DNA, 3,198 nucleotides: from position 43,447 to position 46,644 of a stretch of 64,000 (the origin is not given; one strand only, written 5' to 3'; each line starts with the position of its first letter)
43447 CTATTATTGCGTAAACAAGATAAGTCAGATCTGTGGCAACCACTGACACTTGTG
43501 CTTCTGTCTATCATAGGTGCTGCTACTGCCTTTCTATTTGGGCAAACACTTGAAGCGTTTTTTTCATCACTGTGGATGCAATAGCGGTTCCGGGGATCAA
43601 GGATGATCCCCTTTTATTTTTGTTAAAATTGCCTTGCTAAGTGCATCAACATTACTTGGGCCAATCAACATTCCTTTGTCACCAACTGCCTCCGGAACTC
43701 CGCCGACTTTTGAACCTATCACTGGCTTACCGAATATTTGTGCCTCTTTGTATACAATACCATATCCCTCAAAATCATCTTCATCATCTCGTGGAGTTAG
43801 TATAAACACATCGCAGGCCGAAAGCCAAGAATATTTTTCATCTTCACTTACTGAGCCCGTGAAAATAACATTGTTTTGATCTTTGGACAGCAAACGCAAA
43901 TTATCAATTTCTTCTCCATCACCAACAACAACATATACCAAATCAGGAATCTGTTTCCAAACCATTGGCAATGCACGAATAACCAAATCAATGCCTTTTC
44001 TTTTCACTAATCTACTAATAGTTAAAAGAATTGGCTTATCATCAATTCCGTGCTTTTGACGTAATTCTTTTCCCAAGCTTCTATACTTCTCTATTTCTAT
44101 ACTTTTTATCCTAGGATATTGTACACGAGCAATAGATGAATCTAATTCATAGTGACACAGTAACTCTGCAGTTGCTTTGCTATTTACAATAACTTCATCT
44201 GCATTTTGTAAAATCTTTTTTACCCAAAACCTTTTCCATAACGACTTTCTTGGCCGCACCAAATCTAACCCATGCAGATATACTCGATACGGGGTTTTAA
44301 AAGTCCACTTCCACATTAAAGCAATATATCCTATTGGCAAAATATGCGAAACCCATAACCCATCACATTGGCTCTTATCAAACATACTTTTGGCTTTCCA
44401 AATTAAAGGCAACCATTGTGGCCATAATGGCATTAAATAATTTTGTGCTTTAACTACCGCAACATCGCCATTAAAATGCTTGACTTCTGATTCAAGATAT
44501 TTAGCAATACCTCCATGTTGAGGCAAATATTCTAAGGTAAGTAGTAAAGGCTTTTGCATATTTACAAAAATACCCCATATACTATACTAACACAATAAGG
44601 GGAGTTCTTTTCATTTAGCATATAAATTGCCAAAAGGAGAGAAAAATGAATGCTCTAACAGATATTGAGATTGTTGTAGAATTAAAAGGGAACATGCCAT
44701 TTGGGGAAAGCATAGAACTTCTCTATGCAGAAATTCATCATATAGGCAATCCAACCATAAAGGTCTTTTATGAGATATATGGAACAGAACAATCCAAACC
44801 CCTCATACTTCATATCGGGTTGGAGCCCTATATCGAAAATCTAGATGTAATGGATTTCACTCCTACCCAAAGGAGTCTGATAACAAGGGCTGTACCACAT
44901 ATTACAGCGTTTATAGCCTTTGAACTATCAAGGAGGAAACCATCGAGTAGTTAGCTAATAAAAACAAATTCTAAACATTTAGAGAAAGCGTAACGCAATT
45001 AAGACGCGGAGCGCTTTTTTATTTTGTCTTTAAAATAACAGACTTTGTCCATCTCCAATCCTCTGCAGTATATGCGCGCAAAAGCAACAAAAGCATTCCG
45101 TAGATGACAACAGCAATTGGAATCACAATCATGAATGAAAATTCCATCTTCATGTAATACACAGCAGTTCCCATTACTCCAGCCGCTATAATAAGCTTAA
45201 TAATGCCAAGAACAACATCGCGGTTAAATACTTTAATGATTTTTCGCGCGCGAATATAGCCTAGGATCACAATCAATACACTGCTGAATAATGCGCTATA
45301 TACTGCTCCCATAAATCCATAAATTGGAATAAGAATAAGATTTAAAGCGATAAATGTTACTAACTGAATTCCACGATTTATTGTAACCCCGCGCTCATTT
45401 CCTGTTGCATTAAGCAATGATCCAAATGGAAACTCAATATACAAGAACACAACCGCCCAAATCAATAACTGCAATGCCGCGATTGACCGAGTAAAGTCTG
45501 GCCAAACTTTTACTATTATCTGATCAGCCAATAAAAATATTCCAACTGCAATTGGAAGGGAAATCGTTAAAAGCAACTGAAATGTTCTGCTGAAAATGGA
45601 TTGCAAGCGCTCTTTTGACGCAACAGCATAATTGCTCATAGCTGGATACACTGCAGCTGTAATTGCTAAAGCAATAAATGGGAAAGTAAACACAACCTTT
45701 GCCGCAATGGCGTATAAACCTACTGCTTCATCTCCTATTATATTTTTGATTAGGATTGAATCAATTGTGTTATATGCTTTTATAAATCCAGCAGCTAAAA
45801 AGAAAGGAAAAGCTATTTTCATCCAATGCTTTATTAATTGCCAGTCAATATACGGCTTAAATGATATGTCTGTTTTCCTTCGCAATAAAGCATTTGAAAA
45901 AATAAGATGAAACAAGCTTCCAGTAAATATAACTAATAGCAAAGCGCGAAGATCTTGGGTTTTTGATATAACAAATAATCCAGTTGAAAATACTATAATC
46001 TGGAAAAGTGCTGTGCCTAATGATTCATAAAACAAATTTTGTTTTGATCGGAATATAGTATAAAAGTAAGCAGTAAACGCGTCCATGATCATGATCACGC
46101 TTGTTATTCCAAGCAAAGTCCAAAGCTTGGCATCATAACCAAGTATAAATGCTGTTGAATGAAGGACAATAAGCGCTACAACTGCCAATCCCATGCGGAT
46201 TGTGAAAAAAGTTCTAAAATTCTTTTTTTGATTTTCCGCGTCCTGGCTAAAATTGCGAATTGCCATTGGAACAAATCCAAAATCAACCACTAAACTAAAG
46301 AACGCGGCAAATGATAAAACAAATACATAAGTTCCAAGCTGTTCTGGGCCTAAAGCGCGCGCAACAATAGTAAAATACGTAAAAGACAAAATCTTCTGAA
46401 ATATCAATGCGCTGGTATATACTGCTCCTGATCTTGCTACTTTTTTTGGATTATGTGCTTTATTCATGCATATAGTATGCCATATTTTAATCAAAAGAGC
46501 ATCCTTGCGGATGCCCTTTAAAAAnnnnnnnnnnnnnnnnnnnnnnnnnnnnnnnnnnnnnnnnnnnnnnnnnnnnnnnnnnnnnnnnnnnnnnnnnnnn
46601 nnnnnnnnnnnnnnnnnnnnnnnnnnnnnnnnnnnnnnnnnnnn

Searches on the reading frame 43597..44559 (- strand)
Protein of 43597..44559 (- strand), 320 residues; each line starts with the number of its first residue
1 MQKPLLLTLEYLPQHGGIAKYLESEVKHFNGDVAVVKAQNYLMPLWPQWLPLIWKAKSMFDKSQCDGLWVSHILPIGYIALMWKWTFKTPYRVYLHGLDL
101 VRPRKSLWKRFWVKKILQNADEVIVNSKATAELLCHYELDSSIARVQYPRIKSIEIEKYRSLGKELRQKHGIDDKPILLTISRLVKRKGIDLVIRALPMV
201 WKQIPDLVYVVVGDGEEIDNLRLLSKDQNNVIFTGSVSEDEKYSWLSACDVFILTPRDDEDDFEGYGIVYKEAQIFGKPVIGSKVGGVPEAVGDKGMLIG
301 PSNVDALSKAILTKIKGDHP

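Call 5: search_protein_families(library=pfam, proteins=[window:43597-44559:-], max_evalue=1)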
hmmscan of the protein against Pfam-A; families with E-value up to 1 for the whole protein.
window:43597-44559:- (320 aa): 5 families
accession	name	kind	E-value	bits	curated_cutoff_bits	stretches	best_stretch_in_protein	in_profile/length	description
PF00534.26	Glycos_transf_1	-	7.5e-33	113.9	26.4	1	165-313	4-154/172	Glycosyl transferases group 1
PF13692.12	Glyco_trans_1_4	-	9e-28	97.8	27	1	176-313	2-138/142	Glycosyl transferases group 1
PF13439.12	Glyco_transf_4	-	1.6e-11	45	28.5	1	33-146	41-161/170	Glycosyltransferase Family 4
PF13579.12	Glyco_trans_4_4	-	6.4e-07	30.3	29.7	1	37-134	46-142/158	Glycosyl transferase 4-like domain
PF13477.12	Glyco_trans_4_2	-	0.014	16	23.4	1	49-127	60-139/139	Glycosyl transferase 4-like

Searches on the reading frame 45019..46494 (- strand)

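Call 52: search_protein_families(library=ncbifam, proteins=[window:45019-46494:-], max_evalue=0.1)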
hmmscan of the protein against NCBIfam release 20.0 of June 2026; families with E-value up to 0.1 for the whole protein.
window:45019-46494:- (491 aa): 6 families
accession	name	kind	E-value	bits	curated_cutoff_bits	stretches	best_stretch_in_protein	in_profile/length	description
NF041871.1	Wzx_EPS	equivalog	2.8e-19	69.2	800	1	23-406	6-389/492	exopolysaccharide biosynthesis flippase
NF007773.0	PRK10459.1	equivalog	3.7e-19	69.1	273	1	22-473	9-463/492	MOP flippase family protein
TIGR02900.1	spore_V_B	equivalog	8.4e-12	44.6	372.3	1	29-469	11-484/488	stage V sporulation protein B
NF047674.1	TeichurnBiosyTuaB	equivalog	9.2e-09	34.9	580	1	22-468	10-465/469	teichuronic acid biosynthesis protein TuaB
NF040963.1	MamI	equivalog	0.041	13.8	80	0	427-470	4-45/69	magnetosome protein MamI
TIGR01133.1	murG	equivalog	0.053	12.5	250.25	0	379-430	49-100/353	undecaprenyldiphospho-muramoylpentapeptide beta-N-acetylglucosaminyltransferase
